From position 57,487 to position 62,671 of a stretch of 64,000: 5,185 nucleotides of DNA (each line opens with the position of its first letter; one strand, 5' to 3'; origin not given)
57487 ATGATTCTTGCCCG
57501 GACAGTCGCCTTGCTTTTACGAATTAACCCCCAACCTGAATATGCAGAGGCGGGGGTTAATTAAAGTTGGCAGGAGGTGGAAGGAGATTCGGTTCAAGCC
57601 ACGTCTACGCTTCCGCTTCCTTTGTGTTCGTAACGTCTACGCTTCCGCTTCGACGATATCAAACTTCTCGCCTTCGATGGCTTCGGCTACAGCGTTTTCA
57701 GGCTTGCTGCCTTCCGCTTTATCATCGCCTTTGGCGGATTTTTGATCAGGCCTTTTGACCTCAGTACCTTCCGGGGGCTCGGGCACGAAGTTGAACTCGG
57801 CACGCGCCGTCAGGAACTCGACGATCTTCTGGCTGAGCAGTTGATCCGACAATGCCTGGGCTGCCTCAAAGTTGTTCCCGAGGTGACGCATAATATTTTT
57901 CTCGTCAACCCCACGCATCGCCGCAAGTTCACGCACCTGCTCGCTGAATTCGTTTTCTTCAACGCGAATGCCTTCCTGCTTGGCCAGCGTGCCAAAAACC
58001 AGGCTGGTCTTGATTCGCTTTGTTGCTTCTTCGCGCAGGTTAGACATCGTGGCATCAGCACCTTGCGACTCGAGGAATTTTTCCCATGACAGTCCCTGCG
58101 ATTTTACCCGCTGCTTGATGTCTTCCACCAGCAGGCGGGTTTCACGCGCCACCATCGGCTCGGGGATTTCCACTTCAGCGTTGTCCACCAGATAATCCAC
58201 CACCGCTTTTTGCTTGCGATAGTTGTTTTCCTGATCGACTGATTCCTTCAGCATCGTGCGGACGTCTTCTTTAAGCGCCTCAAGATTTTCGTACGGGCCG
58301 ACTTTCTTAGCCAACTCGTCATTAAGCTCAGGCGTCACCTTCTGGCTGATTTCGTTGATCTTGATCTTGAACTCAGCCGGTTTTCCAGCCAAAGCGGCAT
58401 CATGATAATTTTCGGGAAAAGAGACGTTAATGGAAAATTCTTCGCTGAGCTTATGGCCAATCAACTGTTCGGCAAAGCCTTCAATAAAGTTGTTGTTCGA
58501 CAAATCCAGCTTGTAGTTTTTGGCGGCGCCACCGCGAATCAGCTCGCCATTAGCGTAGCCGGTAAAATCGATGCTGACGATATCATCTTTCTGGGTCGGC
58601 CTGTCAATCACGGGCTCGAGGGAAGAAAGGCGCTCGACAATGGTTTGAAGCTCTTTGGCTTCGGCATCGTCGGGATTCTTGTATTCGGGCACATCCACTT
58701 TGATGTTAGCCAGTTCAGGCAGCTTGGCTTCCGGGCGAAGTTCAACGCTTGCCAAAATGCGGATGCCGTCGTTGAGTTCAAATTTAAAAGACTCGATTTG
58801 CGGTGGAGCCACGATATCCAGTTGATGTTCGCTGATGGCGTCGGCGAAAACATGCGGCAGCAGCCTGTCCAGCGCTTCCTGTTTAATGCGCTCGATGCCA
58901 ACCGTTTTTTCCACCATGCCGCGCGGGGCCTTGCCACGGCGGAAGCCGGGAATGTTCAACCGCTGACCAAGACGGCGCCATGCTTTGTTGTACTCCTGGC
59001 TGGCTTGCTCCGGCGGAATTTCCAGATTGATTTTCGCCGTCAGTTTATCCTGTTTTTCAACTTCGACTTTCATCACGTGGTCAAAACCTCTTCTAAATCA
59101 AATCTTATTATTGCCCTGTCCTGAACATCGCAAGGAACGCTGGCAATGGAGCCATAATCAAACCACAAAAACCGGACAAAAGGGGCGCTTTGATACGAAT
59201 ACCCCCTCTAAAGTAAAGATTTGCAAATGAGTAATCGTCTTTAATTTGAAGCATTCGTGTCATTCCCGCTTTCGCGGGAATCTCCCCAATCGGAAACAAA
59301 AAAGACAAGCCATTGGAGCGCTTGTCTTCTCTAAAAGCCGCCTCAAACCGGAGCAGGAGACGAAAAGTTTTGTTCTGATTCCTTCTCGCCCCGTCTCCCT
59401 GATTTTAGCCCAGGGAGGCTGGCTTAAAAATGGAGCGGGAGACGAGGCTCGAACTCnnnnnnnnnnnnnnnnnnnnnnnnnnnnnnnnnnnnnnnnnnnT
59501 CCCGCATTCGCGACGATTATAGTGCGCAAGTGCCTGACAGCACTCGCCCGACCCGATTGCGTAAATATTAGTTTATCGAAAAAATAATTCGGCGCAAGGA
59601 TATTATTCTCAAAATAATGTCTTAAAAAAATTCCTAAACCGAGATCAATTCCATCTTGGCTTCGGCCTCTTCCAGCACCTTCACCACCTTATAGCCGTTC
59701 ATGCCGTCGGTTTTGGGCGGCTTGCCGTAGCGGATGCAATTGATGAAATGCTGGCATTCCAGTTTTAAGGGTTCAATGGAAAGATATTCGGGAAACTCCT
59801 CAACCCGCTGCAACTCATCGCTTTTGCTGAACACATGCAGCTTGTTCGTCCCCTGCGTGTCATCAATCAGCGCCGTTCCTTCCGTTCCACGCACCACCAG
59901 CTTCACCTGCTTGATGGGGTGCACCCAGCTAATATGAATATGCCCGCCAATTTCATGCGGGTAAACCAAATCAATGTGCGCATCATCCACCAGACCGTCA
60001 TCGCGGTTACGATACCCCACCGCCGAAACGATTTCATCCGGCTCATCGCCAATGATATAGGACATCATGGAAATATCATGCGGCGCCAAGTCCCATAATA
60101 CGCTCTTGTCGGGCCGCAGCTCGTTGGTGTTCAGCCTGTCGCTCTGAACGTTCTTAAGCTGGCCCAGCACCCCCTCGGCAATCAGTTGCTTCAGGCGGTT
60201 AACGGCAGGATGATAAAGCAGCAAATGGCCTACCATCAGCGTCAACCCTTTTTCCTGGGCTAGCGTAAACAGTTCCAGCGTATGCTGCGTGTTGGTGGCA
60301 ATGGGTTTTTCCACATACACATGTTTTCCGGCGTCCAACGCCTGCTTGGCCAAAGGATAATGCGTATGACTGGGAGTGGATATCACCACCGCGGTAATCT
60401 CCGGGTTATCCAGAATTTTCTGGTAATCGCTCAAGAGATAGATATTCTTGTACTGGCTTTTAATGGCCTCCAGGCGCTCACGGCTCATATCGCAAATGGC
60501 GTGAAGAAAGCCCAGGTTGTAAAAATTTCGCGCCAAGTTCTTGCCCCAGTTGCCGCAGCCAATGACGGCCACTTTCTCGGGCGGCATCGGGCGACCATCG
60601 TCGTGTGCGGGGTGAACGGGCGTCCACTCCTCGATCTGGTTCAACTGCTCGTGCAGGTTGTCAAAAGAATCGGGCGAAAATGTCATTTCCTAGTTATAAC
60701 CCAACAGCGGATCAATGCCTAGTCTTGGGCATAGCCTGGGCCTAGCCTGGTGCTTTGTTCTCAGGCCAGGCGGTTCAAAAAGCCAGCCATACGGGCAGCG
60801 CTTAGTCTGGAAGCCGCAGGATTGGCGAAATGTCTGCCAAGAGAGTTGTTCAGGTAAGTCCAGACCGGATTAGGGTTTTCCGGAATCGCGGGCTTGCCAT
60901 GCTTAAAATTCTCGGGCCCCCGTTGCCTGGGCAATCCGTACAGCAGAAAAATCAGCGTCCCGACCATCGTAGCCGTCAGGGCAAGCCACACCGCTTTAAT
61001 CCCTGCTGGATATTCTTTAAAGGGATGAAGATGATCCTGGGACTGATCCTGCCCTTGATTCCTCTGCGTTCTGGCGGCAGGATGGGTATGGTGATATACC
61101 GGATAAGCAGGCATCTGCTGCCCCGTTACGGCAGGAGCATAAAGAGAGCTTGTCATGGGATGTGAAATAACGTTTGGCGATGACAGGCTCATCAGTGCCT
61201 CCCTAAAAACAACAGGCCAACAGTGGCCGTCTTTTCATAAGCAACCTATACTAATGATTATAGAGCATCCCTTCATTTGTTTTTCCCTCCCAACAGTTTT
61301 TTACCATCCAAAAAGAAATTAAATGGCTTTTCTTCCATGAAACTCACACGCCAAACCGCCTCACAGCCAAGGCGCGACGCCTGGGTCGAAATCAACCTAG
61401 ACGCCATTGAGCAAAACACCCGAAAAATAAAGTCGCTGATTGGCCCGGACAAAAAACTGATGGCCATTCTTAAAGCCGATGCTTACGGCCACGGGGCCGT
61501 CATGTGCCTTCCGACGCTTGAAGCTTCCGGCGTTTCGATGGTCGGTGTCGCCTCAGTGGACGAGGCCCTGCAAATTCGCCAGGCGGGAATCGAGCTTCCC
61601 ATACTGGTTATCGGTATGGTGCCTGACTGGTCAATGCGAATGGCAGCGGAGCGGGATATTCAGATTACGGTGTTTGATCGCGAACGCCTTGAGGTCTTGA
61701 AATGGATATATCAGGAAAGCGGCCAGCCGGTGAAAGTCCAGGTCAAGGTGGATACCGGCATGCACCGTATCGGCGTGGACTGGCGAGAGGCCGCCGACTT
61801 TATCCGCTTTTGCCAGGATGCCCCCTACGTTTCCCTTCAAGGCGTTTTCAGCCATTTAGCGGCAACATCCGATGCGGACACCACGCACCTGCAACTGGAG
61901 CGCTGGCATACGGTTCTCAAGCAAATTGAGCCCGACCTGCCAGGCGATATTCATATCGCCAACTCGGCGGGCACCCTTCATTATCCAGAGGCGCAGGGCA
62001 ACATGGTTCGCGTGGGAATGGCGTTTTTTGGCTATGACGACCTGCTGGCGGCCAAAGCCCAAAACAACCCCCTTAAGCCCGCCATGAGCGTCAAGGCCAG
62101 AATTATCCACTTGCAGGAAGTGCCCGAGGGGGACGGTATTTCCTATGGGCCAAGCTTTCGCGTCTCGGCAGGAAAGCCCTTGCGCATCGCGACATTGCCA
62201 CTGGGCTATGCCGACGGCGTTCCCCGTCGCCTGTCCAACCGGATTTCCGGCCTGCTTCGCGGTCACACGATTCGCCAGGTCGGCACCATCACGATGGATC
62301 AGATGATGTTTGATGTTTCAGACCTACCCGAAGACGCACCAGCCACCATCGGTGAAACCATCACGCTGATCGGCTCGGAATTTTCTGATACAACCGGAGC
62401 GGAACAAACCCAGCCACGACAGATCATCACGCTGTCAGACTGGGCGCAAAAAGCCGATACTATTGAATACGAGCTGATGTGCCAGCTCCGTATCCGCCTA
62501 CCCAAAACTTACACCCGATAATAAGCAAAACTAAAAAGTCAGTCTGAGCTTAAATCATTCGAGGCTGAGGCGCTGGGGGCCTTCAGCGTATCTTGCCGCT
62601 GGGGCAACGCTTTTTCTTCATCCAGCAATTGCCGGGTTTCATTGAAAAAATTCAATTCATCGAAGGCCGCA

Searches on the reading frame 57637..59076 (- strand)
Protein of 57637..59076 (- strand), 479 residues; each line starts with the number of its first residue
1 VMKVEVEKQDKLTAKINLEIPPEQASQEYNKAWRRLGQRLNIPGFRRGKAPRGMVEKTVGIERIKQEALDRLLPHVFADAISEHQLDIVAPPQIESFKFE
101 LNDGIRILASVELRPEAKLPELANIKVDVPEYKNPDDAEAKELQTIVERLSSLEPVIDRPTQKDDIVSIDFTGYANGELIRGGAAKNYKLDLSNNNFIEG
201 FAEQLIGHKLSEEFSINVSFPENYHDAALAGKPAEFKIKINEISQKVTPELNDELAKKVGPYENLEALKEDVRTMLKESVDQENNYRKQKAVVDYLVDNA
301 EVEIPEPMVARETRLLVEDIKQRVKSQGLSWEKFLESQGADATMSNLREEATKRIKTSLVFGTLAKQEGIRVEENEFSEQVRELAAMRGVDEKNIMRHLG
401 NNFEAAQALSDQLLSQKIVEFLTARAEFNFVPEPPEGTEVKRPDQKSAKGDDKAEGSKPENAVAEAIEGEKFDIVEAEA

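Call 74: search_protein_families(library=pfam, proteins=[window:57637-59076:-], max_evalue=0.00001)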
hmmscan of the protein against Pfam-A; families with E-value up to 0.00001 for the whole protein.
window:57637-59076:- (479 aa): 3 families
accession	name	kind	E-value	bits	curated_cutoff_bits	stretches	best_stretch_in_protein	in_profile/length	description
PF05697.18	Trigger_N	-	1.4e-34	119.9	22.2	1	2-143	1-141/144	Bacterial trigger factor protein (TF)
PF05698.19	Trigger_C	-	7.2e-31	107.9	22.7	1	265-423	2-161/162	Bacterial trigger factor protein (TF) C-terminus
PF00254.34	FKBP_C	-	1e-11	45.4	21.1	1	161-240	5-93/94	FKBP-type peptidyl-prolyl cis-trans isomerase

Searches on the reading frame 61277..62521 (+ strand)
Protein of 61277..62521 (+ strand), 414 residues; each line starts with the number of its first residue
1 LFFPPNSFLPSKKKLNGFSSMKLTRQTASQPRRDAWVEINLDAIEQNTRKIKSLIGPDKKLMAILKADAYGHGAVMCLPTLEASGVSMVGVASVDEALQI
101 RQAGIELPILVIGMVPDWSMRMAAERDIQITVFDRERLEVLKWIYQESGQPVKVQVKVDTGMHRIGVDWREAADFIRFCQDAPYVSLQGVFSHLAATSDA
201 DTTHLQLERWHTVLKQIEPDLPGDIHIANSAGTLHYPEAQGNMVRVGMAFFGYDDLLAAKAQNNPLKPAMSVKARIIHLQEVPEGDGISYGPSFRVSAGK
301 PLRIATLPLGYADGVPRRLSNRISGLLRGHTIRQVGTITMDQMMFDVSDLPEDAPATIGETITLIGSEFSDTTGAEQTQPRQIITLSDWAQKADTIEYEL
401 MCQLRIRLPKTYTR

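Call 74: search_protein_families(library=pfam, proteins=[window:61277-62521:+], max_evalue=0.00001)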
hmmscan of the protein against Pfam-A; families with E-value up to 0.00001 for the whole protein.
window:61277-62521:+ (414 aa): 2 families
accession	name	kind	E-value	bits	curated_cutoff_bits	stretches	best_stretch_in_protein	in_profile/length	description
PF01168.26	Ala_racemase_N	-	1.6e-62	211.5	24.1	1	39-254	1-219/220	Alanine racemase, N-terminal domain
PF00842.27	Ala_racemase_C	-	2.2e-34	118.2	25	1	269-412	1-127/127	Alanine racemase, C-terminal domain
